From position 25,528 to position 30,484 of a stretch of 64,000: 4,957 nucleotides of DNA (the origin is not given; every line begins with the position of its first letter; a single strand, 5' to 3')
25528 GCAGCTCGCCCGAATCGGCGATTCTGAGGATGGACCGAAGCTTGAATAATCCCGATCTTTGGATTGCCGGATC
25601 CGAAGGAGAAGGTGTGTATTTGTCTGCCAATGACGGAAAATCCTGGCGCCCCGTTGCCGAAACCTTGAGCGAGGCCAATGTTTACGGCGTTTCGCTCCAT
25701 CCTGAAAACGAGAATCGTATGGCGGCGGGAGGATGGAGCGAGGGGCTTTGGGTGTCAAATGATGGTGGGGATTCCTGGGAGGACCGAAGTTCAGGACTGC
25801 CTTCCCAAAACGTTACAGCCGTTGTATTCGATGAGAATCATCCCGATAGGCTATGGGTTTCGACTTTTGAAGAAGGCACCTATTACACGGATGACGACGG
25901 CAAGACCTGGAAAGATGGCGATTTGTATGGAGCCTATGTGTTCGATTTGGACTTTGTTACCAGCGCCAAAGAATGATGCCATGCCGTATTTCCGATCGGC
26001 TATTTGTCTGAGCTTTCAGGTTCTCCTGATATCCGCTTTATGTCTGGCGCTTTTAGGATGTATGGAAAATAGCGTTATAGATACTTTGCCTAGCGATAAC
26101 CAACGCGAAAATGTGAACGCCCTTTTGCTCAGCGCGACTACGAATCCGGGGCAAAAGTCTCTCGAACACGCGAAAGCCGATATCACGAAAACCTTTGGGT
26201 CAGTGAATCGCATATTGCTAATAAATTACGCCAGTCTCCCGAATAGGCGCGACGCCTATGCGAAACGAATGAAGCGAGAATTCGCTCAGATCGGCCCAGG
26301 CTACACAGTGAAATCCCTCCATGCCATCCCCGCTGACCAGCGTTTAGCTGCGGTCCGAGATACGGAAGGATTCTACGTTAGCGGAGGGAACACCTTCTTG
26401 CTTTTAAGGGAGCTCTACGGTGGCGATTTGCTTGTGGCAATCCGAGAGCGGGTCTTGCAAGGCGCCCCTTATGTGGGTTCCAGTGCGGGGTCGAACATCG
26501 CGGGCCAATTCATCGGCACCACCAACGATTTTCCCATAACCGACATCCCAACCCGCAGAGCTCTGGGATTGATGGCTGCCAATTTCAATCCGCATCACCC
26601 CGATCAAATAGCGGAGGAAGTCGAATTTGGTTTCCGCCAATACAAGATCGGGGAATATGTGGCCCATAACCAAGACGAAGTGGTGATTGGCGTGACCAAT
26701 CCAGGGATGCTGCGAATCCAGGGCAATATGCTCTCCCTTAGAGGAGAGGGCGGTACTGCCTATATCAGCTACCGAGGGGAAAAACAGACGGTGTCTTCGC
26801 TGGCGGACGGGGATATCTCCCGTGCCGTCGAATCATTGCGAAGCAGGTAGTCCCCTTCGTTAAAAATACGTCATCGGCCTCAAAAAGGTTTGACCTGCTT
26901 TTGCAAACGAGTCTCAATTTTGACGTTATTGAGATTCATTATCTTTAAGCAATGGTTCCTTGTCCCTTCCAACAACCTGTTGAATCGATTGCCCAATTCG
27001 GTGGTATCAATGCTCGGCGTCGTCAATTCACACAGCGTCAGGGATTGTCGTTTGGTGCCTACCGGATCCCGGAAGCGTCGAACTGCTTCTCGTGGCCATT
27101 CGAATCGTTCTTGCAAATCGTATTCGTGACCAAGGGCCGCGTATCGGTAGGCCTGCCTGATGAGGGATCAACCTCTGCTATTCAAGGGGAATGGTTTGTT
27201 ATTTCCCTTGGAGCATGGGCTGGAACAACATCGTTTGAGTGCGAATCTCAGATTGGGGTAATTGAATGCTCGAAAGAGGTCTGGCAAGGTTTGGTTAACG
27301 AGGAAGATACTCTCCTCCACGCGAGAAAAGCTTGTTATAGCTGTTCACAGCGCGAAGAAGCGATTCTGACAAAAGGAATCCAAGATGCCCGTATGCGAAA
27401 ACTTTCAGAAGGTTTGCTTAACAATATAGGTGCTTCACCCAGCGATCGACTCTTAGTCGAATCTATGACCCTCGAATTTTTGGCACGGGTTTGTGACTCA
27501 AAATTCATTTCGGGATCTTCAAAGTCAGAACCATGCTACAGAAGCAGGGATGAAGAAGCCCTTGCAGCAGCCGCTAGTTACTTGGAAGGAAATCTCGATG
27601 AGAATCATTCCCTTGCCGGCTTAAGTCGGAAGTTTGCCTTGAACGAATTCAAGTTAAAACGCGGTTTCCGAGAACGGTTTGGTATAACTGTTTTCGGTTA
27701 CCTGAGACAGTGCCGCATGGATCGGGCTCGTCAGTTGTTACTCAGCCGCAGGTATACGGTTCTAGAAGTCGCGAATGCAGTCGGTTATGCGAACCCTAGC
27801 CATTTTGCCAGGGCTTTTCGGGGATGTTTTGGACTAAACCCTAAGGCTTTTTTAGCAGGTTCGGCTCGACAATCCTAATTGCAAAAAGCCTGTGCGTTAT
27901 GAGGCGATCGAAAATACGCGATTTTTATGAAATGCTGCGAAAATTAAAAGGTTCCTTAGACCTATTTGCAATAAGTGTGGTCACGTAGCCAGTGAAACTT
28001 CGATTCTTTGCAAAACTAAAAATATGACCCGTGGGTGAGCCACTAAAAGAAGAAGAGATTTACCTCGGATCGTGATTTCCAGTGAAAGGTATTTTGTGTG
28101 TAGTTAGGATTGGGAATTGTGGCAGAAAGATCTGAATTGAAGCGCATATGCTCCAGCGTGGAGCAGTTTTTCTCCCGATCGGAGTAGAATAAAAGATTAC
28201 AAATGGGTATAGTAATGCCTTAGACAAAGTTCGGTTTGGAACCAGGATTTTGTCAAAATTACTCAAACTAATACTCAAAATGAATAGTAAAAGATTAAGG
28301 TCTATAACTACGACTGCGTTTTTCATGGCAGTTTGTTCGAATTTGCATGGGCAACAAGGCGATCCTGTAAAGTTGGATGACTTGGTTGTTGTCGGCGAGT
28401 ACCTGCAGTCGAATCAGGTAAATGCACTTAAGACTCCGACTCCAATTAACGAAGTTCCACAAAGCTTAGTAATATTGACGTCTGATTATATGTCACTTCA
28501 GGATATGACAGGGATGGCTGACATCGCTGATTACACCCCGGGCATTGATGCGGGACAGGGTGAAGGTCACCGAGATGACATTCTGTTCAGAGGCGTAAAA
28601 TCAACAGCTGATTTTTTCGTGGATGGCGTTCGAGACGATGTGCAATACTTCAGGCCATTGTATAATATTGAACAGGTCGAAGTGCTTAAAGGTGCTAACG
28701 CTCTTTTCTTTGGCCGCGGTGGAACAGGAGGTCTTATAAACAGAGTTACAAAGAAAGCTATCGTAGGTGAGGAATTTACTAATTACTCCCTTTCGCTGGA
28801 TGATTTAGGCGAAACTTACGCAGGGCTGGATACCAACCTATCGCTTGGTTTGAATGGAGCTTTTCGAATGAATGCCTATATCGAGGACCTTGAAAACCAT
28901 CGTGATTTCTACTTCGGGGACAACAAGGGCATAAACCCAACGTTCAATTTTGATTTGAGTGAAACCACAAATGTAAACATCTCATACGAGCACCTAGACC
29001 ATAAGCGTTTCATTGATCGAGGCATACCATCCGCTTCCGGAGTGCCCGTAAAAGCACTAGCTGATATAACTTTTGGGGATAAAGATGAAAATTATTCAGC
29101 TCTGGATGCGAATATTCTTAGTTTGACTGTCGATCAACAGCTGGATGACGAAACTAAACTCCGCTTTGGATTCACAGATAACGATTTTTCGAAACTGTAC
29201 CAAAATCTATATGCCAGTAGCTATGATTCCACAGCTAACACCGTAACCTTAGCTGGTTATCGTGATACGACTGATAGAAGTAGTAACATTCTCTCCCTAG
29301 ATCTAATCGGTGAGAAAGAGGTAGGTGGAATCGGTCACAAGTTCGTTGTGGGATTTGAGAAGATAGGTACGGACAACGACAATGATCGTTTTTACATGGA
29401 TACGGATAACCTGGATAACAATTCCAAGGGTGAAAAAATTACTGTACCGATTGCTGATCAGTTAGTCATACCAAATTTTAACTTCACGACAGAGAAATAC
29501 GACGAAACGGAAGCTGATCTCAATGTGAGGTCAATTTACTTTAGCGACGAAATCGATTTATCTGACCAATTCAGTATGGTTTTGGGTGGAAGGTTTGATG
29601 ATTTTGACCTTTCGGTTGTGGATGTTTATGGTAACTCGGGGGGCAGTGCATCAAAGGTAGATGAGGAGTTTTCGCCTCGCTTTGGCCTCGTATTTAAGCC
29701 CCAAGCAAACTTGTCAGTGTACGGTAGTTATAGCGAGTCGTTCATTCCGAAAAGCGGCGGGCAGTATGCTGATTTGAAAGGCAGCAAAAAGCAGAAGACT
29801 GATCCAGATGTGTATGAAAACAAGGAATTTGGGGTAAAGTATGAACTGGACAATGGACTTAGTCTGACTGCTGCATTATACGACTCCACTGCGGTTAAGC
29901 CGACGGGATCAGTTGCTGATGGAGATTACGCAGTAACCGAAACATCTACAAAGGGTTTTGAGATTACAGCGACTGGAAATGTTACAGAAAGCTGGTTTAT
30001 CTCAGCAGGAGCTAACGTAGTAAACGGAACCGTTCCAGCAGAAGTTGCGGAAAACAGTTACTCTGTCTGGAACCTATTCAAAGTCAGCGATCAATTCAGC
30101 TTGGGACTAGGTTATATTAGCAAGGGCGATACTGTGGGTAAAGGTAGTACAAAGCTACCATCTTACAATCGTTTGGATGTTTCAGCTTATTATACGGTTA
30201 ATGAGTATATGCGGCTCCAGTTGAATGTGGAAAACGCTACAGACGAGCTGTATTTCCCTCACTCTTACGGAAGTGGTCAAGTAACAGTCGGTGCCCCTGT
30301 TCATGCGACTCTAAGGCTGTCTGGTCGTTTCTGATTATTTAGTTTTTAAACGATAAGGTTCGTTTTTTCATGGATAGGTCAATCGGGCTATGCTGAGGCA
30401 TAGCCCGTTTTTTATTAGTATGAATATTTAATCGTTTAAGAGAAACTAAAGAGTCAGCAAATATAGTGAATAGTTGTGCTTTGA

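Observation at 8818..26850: Approx. 18 kb catabolic island with no recognisable known pathway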

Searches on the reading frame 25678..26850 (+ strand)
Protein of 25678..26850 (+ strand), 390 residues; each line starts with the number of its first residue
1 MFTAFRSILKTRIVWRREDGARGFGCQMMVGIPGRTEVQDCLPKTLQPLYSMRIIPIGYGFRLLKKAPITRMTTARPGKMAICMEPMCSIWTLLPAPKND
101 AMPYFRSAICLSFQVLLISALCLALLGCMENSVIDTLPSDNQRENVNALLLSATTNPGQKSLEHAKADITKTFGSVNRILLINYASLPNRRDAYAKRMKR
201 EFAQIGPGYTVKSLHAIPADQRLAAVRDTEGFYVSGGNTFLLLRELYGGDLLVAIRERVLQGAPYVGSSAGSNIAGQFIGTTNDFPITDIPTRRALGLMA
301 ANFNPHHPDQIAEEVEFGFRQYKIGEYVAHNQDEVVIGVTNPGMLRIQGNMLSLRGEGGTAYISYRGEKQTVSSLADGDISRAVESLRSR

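Call 4: search_protein_families(library=pfam, proteins=[window:25678-26850:+], max_evalue=0.01)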
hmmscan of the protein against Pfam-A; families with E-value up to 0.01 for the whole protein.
window:25678-26850:+ (390 aa): 1 family
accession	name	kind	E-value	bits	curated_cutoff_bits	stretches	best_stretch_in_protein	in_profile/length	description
PF03575.23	Peptidase_S51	-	8.3e-36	124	23.9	1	149-353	2-204/206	Peptidase family S51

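Call 6: search_protein_families(library=ncbifam, proteins=[window:25678-26850:+], max_evalue=0.01)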
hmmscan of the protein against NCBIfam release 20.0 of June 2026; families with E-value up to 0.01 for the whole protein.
window:25678-26850:+ (390 aa): 2 families
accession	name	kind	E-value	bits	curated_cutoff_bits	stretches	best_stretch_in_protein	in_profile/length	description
NF003642.0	PRK05282.1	equivalog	3.7e-50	170.6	156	1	147-372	2-223/233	dipeptidase PepE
TIGR02069.1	cyanophycinase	equivalog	0.00027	20.5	126.6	1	219-278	73-132/250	cyanophycinase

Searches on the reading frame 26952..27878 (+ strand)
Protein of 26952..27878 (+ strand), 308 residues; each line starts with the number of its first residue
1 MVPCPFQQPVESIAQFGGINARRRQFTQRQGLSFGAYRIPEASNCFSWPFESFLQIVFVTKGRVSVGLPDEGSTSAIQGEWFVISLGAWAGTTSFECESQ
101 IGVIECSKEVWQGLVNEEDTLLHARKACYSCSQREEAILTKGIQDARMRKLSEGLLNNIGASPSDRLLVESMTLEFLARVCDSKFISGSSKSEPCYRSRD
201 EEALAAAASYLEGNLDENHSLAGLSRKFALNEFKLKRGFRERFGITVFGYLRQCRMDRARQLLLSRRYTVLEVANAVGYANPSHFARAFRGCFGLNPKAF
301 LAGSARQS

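Call 4: search_protein_families(library=pfam, proteins=[window:26952-27878:+], max_evalue=0.01)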
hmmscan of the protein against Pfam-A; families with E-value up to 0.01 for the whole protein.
window:26952-27878:+ (308 aa): 2 families
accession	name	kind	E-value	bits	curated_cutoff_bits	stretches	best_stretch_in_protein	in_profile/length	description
PF12833.13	HTH_18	-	2.7e-22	79.3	33.6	1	224-301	1-78/80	Helix-turn-helix domain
PF00165.29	HTH_AraC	-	9.5e-08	32.4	26.6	1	265-301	6-41/42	Bacterial regulatory helix-turn-helix proteins, AraC family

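Call 6: search_protein_families(library=ncbifam, proteins=[window:26952-27878:+], max_evalue=0.01)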
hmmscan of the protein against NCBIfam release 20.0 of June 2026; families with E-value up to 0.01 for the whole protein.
window:26952-27878:+ (308 aa): 31 families (the best 25 are shown)
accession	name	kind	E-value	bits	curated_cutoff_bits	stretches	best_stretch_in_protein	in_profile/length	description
NF007860.0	PRK10572.1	equivalog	9.6e-16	57.5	208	1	145-304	130-285/292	arabinose operon transcriptional regulator AraC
TIGR04094.1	adjacent_YSIRK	equivalog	1.9e-15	56.7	200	1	208-300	291-382/383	YSIRK-targeted surface antigen transcriptional regulator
NF006902.0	PRK09393.1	equivalog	7.1e-13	48.4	425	1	193-302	211-320/327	transcriptional regulator FtrA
NF010026.0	PRK13501.1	equivalog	1.7e-10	40.5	363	1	193-300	167-274/290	HTH-type transcriptional activator RhaR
NF052371.1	TransRegGbdRPseu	equivalog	1.8e-10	40.4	480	1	209-299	232-322/365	choline metabolism transcriptional regulator GbdR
NF047788.1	TransRegPocR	equivalog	4e-10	39.4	500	1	197-301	184-288/296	transcriptional regulator PocR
NF047455.1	TF_Staph_AryK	equivalog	6e-10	38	850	1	158-300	116-255/759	transcriptional regulator AryK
NF049968.1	QhpR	equivalog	1.4e-09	37.6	250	1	250-300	233-283/284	AraC-like transcriptional regulator QhpR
NF010028.0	PRK13503.1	equivalog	2.4e-09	37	288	1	200-300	169-269/278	HTH-type transcriptional activator RhaS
NF041686.2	ant_diox_reg_AndR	equivalog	2.7e-08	33.8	350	1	199-300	214-317/321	anthranilate 1,2-dioxygenase regulatory protein AndR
NF007584.0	PRK10219.1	equivalog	1.1e-07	32.2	174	1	205-300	8-103/107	superoxide response transcriptional regulator SoxS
NF049932.1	TranspRegBtr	equivalog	2.7e-07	29.5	900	1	199-301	161-263/531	bacillibactin transport transcriptional regulator Btr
NF010025.2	PRK13500.1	equivalog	2.9e-07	30.4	525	1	201-300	175-274/282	HTH-type transcriptional activator RhaR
NF007432.1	PRK09978.1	equivalog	3.5e-07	29.6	500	1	211-303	151-242/274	DNA-binding transcriptional regulator GadX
TIGR02297.1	HpaA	equivalog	7.3e-07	28.7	274.65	1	51-300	42-284/287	4-hydroxyphenylacetate catabolism regulatory protein HpaA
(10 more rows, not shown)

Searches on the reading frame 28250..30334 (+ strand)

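Call 4: search_protein_families(library=pfam, proteins=[window:28250-30334:+], max_evalue=0.01)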
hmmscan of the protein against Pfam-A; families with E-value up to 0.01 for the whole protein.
window:28250-30334:+ (694 aa): 2 families
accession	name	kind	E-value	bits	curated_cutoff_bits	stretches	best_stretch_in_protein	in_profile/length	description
PF00593.30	TonB_dep_Rec_b-barrel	-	1.5e-32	114.5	27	1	236-662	9-435/436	TonB dependent receptor-like, beta-barrel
PF07715.20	Plug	-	4.6e-15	56.5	23.9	1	66-161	2-106/107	TonB-dependent Receptor Plug Domain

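Call 6: search_protein_families(library=ncbifam, proteins=[window:28250-30334:+], max_evalue=0.01)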
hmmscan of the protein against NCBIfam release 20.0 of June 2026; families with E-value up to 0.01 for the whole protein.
window:28250-30334:+ (694 aa): 19 families
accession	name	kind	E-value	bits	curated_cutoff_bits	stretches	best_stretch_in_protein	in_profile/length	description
TIGR01783.1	TonB-siderophor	subfamily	1.8e-61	208.6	223.5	1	68-694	1-649/649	TonB-dependent siderophore receptor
NF007349.0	PRK09840.1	equivalog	1.3e-40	139.1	686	1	13-669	9-734/760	catecholate siderophore receptor Fiu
NF007465.0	PRK10044.1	equivalog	5.4e-27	94.3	803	1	58-658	68-678/726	ferrichrome porin FhuA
TIGR01785.1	TonB-hemin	subfamily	9.3e-27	93.7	316.85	3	56-170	5-131/677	TonB-dependent heme/hemoglobin receptor family protein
TIGR01786.1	TonB-hemlactrns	subfamily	1.1e-24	86.8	323.75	3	314-545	300-516/719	TonB-dependent hemoglobin/transferrin/lactoferrin family receptor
NF047944.1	FoxamRcptFoxA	equivalog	9.5e-23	80.4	1300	1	38-588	26-570/697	ferrioxamine B receptor FoxA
NF010651.0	PRK14050.1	equivalog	1.1e-22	79.9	884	1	48-691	58-727/730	TonB-dependent siderophore receptor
NF010650.0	PRK14049.1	equivalog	5.1e-21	74.5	904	1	43-546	56-551/729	ferrioxamine B receptor precursor protein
NF007447.0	PRK10003.1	equivalog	4.6e-17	61.6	666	1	67-668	77-703/727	ferric-rhodotorulic acid/ferric-coprogen receptor FhuE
NF049960.1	siderphRecptFauA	equivalog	4.6e-15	55.1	900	1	63-686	71-719/727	TonB-dependent alcaligin siderophore receptor FauA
NF010048.1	PRK13524.1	subfamily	1.6e-08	33.5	493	1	136-172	144-180/744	FepA family TonB-dependent siderophore receptor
TIGR01779.1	TonB-B12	equivalog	4.3e-07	28.8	599.7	1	22-184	10-169/614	TonB-dependent vitamin B12 receptor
NF050067.1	TonBEntbctnRecCfrA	equivalog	7.1e-07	27.9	1200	1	65-176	39-164/698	TonB-dependent ferric enterobactin receptor CfrA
NF053590.1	TonB_dep_TOL0244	equivalog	1.5e-06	27.1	645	0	136-170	108-142/604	TOL_0244 family TonB-dependent receptor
NF049944.1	TonB_dep_PUIUD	equivalog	2.1e-06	26.4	850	0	418-496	385-463/686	TonB-dependent receptor, PUIUD motif-type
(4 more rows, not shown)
